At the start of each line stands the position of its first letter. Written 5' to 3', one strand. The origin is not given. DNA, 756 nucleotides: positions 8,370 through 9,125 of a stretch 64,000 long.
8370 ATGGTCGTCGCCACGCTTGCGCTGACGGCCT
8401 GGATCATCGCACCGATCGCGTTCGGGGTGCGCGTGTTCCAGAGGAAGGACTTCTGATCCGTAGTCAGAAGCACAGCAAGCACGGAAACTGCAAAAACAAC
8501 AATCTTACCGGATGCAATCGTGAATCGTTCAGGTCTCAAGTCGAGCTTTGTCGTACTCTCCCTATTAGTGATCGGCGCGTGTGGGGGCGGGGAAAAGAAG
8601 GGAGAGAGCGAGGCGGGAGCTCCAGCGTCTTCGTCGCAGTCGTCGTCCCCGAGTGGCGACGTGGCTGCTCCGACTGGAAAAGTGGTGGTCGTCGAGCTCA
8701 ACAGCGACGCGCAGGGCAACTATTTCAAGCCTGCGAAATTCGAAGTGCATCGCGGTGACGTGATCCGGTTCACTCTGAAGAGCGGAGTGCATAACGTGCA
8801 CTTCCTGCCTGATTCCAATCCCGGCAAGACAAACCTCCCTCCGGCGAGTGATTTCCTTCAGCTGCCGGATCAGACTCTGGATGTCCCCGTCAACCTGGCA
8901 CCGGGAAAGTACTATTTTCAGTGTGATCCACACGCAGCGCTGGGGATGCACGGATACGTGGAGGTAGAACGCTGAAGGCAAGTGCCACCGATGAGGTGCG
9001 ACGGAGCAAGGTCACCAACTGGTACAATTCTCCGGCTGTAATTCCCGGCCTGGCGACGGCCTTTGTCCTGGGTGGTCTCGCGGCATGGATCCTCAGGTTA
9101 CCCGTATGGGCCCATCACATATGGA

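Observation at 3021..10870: Minimal clade II-type nos cluster lacking nosL and all known electron-input genes, with a cupredoxin and a P-type ATPase appended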

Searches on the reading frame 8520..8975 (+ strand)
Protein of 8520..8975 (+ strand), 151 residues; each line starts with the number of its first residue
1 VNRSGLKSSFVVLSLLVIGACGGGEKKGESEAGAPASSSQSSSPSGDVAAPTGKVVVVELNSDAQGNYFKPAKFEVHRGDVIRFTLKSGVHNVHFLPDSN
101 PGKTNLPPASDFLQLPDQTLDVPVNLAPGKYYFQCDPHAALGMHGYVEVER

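Call 4: search_protein_families(library=pfam, proteins=[window:8520-8975:+], max_evalue=0.01)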
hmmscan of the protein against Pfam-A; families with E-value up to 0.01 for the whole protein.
window:8520-8975:+ (151 aa): 2 families
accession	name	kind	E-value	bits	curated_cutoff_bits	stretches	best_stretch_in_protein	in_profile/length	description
PF00127.26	Copper-bind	-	3e-11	44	21.2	1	58-150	3-99/99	Copper binding proteins, plastocyanin/azurin family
PF13473.12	Cupredoxin_1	-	0.0089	16.5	27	0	53-145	20-100/104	Cupredoxin-like domain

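Call 5: search_protein_families(library=ncbifam, proteins=[window:8520-8975:+], max_evalue=0.01)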
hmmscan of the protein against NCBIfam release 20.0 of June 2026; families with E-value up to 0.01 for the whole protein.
window:8520-8975:+ (151 aa): 3 families
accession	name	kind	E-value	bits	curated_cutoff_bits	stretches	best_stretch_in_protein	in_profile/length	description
TIGR02656.1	cyanin_plasto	equivalog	2e-12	47.4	87.85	1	58-150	3-99/99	plastocyanin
TIGR02375.1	pseudoazurin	equivalog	8.9e-08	31.9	109.85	1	64-149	6-86/116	pseudoazurin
TIGR03102.1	halo_cynanin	subfamily_domain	0.00027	21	93.8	1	56-150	26-115/115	halocyanin domain-containing protein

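Call 7: find_encoding_contigs(protein=window:8520-8975:+, flank=10000, max_places=6)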
Protein window:8520-8975:+ (151 aa): 3 contigs read that carry it; 3 places shown.
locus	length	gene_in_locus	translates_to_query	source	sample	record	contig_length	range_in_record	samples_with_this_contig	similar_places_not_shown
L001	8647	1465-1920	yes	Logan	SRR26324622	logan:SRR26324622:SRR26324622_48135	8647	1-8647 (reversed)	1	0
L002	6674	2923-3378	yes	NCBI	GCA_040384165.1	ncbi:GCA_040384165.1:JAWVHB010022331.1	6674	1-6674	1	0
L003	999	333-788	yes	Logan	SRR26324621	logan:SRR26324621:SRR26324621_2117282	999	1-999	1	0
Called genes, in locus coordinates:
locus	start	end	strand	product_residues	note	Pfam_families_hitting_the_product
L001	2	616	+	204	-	?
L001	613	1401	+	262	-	PF12679:ABC2_membrane_2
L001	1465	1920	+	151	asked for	PF00127:Copper-bind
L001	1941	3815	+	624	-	PF00122:E1-E2_ATPase, PF00702:Hydrolase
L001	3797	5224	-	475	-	PF03060:NMO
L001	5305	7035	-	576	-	PF13442:Cytochrome_CBB3, PF00034:Cytochrom_C, PF03239:FTR1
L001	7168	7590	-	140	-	PF00115:COX1 (weak)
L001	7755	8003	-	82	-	-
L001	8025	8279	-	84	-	PF10006:DUF2249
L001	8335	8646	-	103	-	?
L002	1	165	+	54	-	?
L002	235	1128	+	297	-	PF13229:Beta_helix, PF05048:NosD, PF13229:Beta_helix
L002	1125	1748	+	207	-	-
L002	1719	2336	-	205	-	-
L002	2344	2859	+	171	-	PF12679:ABC2_membrane_2 (weak)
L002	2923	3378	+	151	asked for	PF00127:Copper-bind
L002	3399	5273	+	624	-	PF00122:E1-E2_ATPase, PF00702:Hydrolase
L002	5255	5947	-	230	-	-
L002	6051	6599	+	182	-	-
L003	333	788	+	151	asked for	PF00127:Copper-bind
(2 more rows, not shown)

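Call 63: find_homologous_proteins(query=window:8520-8975:+, max_evalue=0.00001)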
Query window:8520-8975:+ (151 aa): 2602 proteins with E <= 0.00001 among 2686 candidates; the best 120 are listed.
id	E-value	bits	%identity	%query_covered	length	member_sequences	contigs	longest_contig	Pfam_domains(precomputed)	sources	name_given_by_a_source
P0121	1.3e-91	322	96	100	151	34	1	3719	PF00127.27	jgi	-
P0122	9.7e-86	303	90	100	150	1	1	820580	PF00127.27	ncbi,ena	-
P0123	2.6e-84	299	87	100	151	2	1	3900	PF00127.27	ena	-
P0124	4.8e-83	294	86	100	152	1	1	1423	PF00127.27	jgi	jgi:plastocyanin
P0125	6.7e-83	294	86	100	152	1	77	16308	PF00127.27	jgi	jgi:plastocyanin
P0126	4.8e-82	291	85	100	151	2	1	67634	PF00127.27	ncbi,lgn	-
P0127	8.7e-82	290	84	100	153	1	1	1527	PF00127.27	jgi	jgi:plastocyanin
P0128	2.1e-71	257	83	87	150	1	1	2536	PF00127.27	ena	-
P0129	5.6e-71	255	82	87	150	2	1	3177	PF00127.27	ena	-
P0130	9.9e-69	248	77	93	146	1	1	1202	PF00127.27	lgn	-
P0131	3.2e-68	246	75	100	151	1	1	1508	PF00127.27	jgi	jgi:plastocyanin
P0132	1.4e-67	244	80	86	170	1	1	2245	PF00127.27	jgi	jgi:plastocyanin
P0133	1.6e-67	244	79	93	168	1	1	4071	PF00127.27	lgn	-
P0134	4.3e-66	239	71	93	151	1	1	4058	PF00127.27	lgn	-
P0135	4.4e-66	239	72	100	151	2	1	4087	PF00127.27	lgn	-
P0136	2.6e-65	237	75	94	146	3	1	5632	PF00127.27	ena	-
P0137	3.3e-65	237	72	100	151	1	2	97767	PF00127.27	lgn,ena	-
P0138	5.7e-65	236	77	94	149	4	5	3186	PF00127.27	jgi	jgi:plastocyanin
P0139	6.5e-65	236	71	100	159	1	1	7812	PF00127.27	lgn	-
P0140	3.2e-64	233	74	95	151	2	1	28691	PF00127.27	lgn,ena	-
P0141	5.8e-64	233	75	94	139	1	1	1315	PF00127.27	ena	-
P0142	1.5e-63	231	73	95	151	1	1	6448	PF00127.27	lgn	-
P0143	2.8e-63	230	73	92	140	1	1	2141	PF00127.27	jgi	jgi:plastocyanin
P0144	3.0e-63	230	76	89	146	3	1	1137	PF00127.27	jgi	jgi:plastocyanin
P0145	3.5e-63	230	74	87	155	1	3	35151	PF00127.27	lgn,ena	-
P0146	5.8e-63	229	69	99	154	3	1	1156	PF00127.27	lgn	-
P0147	1.2e-62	228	76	87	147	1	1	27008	PF00127.27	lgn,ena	-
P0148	1.3e-62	228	70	98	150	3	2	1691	PF00127.27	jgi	-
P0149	2.9e-62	227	74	93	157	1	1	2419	PF00127.27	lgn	-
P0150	3.0e-62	227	68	97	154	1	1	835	PF00127.27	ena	-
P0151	5.6e-62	226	68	97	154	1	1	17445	PF00127.27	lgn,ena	-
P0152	6.4e-62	226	71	94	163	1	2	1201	PF00127.27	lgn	-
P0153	8.3e-62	226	96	69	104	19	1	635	PF00127.27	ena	-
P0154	1.1e-61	225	85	67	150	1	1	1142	PF00127.27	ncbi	-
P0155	1.6e-61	225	70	99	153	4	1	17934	PF00127.27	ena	-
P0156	1.7e-61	225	91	64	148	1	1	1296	PF00127.27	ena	-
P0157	2.9e-61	224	84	71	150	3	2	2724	PF00127.27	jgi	-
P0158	2.9e-61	224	74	94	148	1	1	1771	PF00127.27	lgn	-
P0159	6.1e-61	223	73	89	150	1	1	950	PF00127.27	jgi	jgi:plastocyanin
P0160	6.7e-61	223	63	97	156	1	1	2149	PF00127.27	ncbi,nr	ncbi:MAG TPA: plastocyanin/azurin family copper-binding protein [Candidatus Elarobacter sp.]|nr:plas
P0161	7.3e-61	223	68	99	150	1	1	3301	PF00127.27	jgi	jgi:plastocyanin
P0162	9.0e-61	222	79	86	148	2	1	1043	PF00127.27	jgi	jgi:plastocyanin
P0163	1.1e-60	222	70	94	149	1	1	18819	PF00127.27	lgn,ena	-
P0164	1.3e-60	222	72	95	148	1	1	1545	PF00127.27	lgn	-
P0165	1.8e-60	221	73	87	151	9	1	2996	PF00127.27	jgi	jgi:plastocyanin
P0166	1.8e-60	221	69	91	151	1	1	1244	PF00127.27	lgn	-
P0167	1.9e-60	221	71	94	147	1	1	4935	PF00127.27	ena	-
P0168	2.7e-60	221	71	93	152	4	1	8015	PF00127.27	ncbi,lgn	ncbi:MAG: plastocyanin/azurin family copper-binding protein [Gemmatimonadaceae bacterium]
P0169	2.9e-60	221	72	93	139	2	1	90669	PF00127.27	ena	-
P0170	2.9e-60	221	88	65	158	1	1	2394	PF00127.27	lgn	-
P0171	5.0e-60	220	71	92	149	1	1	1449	PF00127.27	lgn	-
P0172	5.3e-60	220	82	70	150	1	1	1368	PF00127.27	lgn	-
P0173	5.4e-60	220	84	67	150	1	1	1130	PF00127.27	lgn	-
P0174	6.6e-60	219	84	70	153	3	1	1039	PF00127.27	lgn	-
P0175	1.1e-59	219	69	97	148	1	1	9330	PF00127.27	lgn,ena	-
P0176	1.3e-59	218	84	70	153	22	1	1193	PF00127.27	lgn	-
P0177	1.4e-59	218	69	97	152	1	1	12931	PF00127.27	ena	-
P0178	1.6e-59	218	74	87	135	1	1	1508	PF00127.27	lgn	-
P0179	2.0e-59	218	83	67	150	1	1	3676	PF00127.27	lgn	-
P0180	3.2e-59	217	76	86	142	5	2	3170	PF00127.27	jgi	jgi:plastocyanin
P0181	3.5e-59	217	76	86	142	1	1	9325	PF00127.27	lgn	-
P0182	4.2e-59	217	71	92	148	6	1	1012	PF00127.27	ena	-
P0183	5.1e-59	217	75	92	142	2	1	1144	PF00127.27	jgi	-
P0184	6.8e-59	216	81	68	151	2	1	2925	PF00127.27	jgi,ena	jgi:plastocyanin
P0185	7.6e-59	216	68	96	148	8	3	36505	PF00127.27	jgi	jgi:plastocyanin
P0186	9.4e-59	216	68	99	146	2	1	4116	PF00127.27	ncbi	ncbi:MAG: plastocyanin/azurin family copper-binding protein [Gemmatimonadaceae bacterium]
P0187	1.2e-58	215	68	93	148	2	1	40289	PF00127.27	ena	-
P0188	1.3e-58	215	71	86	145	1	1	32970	PF00127.27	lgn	-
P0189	1.5e-58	215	73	86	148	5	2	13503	PF00127.27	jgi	-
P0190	2.2e-58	214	71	94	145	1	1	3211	PF00127.27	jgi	-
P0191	2.8e-58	214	69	99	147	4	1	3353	PF00127.27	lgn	-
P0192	3.4e-58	214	65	100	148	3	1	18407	PF00127.27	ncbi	ncbi:MAG: plastocyanin/azurin family copper-binding protein [Gemmatimonadaceae bacterium]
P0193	6.3e-58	213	67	99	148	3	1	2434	PF00127.27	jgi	jgi:plastocyanin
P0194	6.8e-58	213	69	87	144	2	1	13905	PF00127.27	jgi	-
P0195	7.4e-58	213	64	100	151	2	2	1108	PF00127.27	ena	-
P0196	1.1e-57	212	86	66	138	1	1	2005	PF00127.27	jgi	-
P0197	1.4e-57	212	81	68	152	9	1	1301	PF00127.27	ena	-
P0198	1.4e-57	212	65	99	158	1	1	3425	PF00127.27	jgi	jgi:plastocyanin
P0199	1.6e-57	212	73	87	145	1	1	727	PF00127.27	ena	-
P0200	2.1e-57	211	71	93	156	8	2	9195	PF00127.27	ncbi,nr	ncbi:MAG: plastocyanin/azurin family copper-binding protein [Gemmatimonadota bacterium]|nr:plastocya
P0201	2.3e-57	211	69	92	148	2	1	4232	PF00127.27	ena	-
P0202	2.9e-57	211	70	91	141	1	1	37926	PF00127.27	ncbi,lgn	-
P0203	3.1e-57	211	71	76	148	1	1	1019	PF00127.27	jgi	jgi:plastocyanin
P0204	3.7e-57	211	69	98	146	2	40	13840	PF00127.27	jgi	jgi:plastocyanin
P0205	5.2e-57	210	85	66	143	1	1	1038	PF00127.27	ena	-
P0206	6.0e-57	210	70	96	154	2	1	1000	PF00127.27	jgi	jgi:plastocyanin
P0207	6.7e-57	210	65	100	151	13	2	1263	PF00127.27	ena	-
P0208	7.1e-57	210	70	96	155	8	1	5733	PF00127.27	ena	-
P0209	1.0e-56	209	86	66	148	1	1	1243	PF00127.27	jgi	jgi:plastocyanin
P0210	1.1e-56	209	71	96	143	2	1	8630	PF00127.27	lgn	-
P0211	1.2e-56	209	67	93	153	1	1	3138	PF00127.27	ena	-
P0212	1.2e-56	209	67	96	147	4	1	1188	PF00127.27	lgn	-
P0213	1.2e-56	209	68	94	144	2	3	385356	PF00127.27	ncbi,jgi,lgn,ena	jgi:plastocyanin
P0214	1.3e-56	209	68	93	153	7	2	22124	PF00127.27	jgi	-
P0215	1.9e-56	208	85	66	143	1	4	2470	PF00127.27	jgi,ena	-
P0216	1.9e-56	208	85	66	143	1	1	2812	PF00127.27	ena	-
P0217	2.0e-56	208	64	96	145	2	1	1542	PF00127.27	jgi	jgi:plastocyanin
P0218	2.0e-56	208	85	66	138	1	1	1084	PF00127.27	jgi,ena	-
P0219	2.2e-56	208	67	91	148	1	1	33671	PF00127.27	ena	-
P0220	2.8e-56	208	66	99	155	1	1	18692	PF00127.27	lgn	-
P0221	3.2e-56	207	68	93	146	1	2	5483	PF00127.27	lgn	-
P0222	3.2e-56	207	66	93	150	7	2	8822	PF00127.27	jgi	jgi:plastocyanin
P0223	3.4e-56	207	70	89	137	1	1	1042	PF00127.27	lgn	-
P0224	3.4e-56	207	66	100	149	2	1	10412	PF00127.27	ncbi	ncbi:MAG: plastocyanin/azurin family copper-binding protein [Gemmatimonadaceae bacterium]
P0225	3.8e-56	207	85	66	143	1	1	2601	PF00127.27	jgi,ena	-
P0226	4.0e-56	207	85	66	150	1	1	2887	PF00127.27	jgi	jgi:plastocyanin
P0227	4.5e-56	207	70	90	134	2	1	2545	PF00127.27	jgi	jgi:plastocyanin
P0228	4.7e-56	207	88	69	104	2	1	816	PF00127.27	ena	-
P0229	6.1e-56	207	66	93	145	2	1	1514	PF00127.27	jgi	jgi:plastocyanin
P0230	9.9e-56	206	61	96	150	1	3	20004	PF00127.27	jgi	jgi:plastocyanin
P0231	1.1e-55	206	72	87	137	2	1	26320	PF00127.27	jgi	jgi:plastocyanin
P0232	1.2e-55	206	80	68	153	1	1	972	PF00127.27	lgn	-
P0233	1.3e-55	205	67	92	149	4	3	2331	PF00127.27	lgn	-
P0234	1.8e-55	205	68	92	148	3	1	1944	PF00127.27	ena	-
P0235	2.0e-55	205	82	65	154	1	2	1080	PF00127.27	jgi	-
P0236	2.5e-55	205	83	66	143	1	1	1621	PF00127.27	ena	-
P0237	2.6e-55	205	64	99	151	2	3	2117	PF00127.27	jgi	jgi:plastocyanin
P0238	3.6e-55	204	72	87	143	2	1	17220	PF00127.27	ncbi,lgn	-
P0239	4.2e-55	204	81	65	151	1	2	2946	PF00127.27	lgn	-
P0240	4.3e-55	204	67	96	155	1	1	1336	PF00127.27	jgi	jgi:plastocyanin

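Call 69: predict_structure(alignment_id=A1)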
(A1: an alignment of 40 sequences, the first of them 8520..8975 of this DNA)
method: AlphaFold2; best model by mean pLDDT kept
length: 151 residues; sequences in the alignment: 40
mean_pLDDT: 76.9   pTM: 0.62
mean pLDDT of the five models: 76.9, 76.4, 76.1, 69.9, 68.2
residues with pLDDT >= 90: 59; 70-90: 43; 50-70: 24; < 50: 25
segments of 3 or more residues with pLDDT < 50: 22-34, 36-44
pLDDT, mean of each block of 10 residues (from residue 1): 52 55 44 46 57 92 91 93 94 89 88 91 92 85 87 63
secondary structure, 60 per line:
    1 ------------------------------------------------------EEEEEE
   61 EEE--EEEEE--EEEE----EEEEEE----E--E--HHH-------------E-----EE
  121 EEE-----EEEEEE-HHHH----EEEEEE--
elements in order: E55-63 E66-70 E73-76 E81-86 E119-123 E129-134 H136-139 E144-149

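Call 72: fold_search(model_id=the predicted structure, library=pdb)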
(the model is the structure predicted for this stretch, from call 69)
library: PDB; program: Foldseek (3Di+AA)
matches with E <= 10: 1100; with E <= 0.001: 304
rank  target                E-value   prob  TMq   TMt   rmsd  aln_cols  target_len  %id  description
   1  2w88_A                3.9e-09  1.00  0.56  0.78   2.5       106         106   26  Plastocyanin variant with N-terminal Methionine - open structure (released 2009-10-27)
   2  3cvd_A                4.1e-09  1.00  0.54  0.76   2.7       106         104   24  Regulation of Protein Function: Crystal Packing Interfaces and Conformational Dimerization (released 2008-07-08)
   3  3bqv                  6.7e-09  1.00  0.57  0.79   2.4       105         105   26  Crystal Structure of the double mutant D44A D45A Plastocyanin from Phormidium laminosum (released 2009-01-06)
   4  2gim_A                7.2e-09  1.00  0.54  0.75   2.9       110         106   27  1.6 Angstrom structure of plastocyanin from Anabaena variabilis (released 2006-04-11)
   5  1baw_A                7.6e-09  1.00  0.53  0.74   3.2       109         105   24  PLASTOCYANIN FROM PHORMIDIUM LAMINOSUM (released 1999-03-02)
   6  7pcy                  8.1e-09  1.00  0.54  0.82   2.2       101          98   29  THE CRYSTAL STRUCTURE OF PLASTOCYANIN FROM A GREEN ALGA, ENTEROMORPHA PROLIFERA (released 1990-07-15)
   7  1pla_MODEL_1_A        1.4e-08  1.00  0.52  0.78   2.5       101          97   34  HIGH-RESOLUTION SOLUTION STRUCTURE OF REDUCED PARSLEY PLASTOCYANIN (released 1994-08-31)
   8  3cvb_A                2.2e-08  1.00  0.56  0.79   2.4       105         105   26  Regulation of Protein Function: Crystal Packing Interfaces and Conformational Dimerization (released 2008-07-08)
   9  8k9p                  2.8e-08  1.00  0.54  0.65   2.4        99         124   27  Neutron X-ray joint structure of pseudoazurin from Alcaligenes faecalis (released 2024-02-14)
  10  3paz                  2.8e-08  1.00  0.47  0.57   4.8        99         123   26  REDUCED NATIVE PSEUDOAZURIN FROM A. FAECALIS (released 1997-08-20)
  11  4r0o_A                3.0e-08  1.00  0.55  0.76   2.7       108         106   26  Crystal structure of PEGylated plastocyanin at 4.2 A resolution (released 2015-10-07)
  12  1oow                  3.2e-08  1.00  0.55  0.82   2.1       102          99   33  The crystal structure of the spinach plastocyanin double mutant G8D/L12E gives insight into its low reactivity towards p (released 2004-02-17)
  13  2plt                  3.6e-08  1.00  0.55  0.83   2.1       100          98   27  STRUCTURE DETERMINATION OF PLASTOCYANIN FROM A CRYSTAL SPECIMEN WITH HEMIHEDRAL TWINNING FRACTION OF ONE-HALF (released 1993-10-31)
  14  1bxu                  3.8e-08  1.00  0.52  0.84   2.5        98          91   26  OXIDIZED PLASTOCYANIN FROM SYNECHOCOCCUS SP. (released 1999-06-15)
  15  1adw_A                3.8e-08  1.00  0.48  0.58   4.3        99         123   28  PSEUDOAZURIN (released 1997-05-15)
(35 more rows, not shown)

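Call 79: find_encoding_contigs(protein=P0230, flank=9000, max_places=4)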
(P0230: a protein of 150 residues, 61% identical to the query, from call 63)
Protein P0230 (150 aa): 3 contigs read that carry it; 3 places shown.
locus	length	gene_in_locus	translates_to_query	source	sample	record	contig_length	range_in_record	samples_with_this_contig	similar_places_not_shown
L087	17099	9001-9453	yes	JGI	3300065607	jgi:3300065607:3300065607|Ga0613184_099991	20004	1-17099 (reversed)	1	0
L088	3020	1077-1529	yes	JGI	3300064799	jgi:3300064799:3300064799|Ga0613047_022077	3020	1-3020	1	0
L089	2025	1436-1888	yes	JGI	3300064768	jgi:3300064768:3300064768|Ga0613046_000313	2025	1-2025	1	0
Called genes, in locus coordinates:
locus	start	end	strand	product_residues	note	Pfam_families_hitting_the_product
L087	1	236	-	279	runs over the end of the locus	PF13349:DUF4097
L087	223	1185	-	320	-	PF13349:DUF4097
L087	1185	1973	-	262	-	PF13490:zf-HC2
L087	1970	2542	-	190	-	PF07638:Sigma70_ECF (faint), PF04542:Sigma70_r2, PF08281:Sigma70_r4_2, PF04545:Sigma70_r4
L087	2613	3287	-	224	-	PF00702:Hydrolase, PF12710:HAD, PF13419:HAD_2, PF13242:Hydrolase_like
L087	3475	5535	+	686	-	PF18764:nos_propeller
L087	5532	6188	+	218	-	-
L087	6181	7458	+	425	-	PF07602:DUF1565 (weak), PF13229:Beta_helix, PF05048:NosD, PF13229:Beta_helix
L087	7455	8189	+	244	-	PF00005:ABC_tran, PF02463:SMC_N (faint), PF13304:AAA_21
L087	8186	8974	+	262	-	PF12679:ABC2_membrane_2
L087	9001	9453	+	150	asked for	PF00127:Copper-bind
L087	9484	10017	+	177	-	-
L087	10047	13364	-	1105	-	PF25852:DUF6242_C (faint), PF02012:BNR (faint), PF15902:Sortilin-Vps10, PF13088:BNR_2 (weak), PF15902:Sortilin-Vps10 (weak)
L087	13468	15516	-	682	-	PF01433:Peptidase_M1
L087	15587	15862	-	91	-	-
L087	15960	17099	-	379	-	?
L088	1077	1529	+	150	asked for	PF00127:Copper-bind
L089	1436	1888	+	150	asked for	PF00127:Copper-bind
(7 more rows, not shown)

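Call 80: find_encoding_contigs(protein=P0213, flank=9000, max_places=3)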
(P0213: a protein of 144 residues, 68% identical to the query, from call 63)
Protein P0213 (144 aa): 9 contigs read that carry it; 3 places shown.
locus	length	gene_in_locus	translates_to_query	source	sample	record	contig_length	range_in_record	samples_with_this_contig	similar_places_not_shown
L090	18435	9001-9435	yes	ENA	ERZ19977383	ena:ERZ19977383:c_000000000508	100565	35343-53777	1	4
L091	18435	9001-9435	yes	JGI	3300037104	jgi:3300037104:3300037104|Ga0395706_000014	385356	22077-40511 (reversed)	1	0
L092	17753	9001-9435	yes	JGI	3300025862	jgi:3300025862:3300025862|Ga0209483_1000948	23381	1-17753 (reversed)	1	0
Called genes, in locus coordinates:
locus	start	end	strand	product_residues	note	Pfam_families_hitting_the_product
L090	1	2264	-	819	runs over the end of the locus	PF09364:XFP_N, PF03894:XFP, PF09363:XFP_C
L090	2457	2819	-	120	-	-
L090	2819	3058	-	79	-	PF04405:ScdA_N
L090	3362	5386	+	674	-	PF18764:nos_propeller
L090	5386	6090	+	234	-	-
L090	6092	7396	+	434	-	PF07602:DUF1565 (faint), PF05048:NosD, PF13229:Beta_helix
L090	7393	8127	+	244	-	PF00005:ABC_tran, PF01637:ATPase_2 (faint), PF13191:AAA_16 (faint), PF13401:AAA_22 (faint), PF13304:AAA_21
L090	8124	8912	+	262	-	PF12679:ABC2_membrane_2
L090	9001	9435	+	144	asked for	PF00127:Copper-bind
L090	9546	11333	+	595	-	PF00122:E1-E2_ATPase, PF00702:Hydrolase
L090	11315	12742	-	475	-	PF03060:NMO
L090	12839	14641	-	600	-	PF00034:Cytochrom_C, PF13442:Cytochrome_CBB3, PF03239:FTR1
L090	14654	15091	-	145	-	PF00115:COX1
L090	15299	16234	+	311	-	PF00903:Glyoxalase, PF13669:Glyoxalase_4 (faint), PF22677:Ble-like_N (faint)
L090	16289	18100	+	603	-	PF07715:Plug, PF00593:TonB_dep_Rec_b-barrel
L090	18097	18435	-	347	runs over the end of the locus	PF02322:Cyt_bd_oxida_II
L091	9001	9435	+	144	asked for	PF00127:Copper-bind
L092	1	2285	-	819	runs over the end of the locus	PF09364:XFP_N, PF03894:XFP, PF09363:XFP_C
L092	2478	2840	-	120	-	-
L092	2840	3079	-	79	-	PF04405:ScdA_N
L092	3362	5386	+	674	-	PF18764:nos_propeller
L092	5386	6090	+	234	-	-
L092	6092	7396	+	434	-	PF07602:DUF1565 (weak), PF05048:NosD, PF13229:Beta_helix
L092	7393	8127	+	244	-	PF00005:ABC_tran, PF01637:ATPase_2 (faint), PF13191:AAA_16 (faint), PF13401:AAA_22 (faint), PF13304:AAA_21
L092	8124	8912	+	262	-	PF12679:ABC2_membrane_2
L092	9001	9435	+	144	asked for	PF00127:Copper-bind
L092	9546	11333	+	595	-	PF00122:E1-E2_ATPase, PF00702:Hydrolase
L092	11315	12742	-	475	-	PF03060:NMO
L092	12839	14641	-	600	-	PF00034:Cytochrom_C, PF13442:Cytochrome_CBB3, PF03239:FTR1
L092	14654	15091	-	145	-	PF00115:COX1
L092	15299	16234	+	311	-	PF00903:Glyoxalase, PF13669:Glyoxalase_4 (faint), PF22677:Ble-like_N (faint)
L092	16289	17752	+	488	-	?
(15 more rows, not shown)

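Call 83: search_protein_families(library=pfam, proteins=[L087:9484-10017:+, L090:2457-2819:-], max_evalue=0.01)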
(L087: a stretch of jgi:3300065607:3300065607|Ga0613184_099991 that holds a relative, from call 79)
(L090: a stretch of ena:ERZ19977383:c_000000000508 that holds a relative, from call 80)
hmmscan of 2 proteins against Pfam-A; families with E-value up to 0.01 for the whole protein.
L087:9484-10017:+ (177 aa): 1 family
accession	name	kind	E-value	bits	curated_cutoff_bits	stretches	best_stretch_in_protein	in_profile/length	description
PF09990.14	DUF2231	-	0.0039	17.7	26.4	1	9-144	4-129/139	Predicted membrane protein (DUF2231)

L090:2457-2819:- (120 aa): 2 families
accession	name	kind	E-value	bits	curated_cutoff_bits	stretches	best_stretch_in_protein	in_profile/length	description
PF07883.17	Cupin_2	-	0.00012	22.2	27.2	1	36-99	2-61/70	Cupin domain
PF02311.25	AraC_binding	-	0.00065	19.9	21.1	1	40-99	11-66/135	AraC-like ligand binding domain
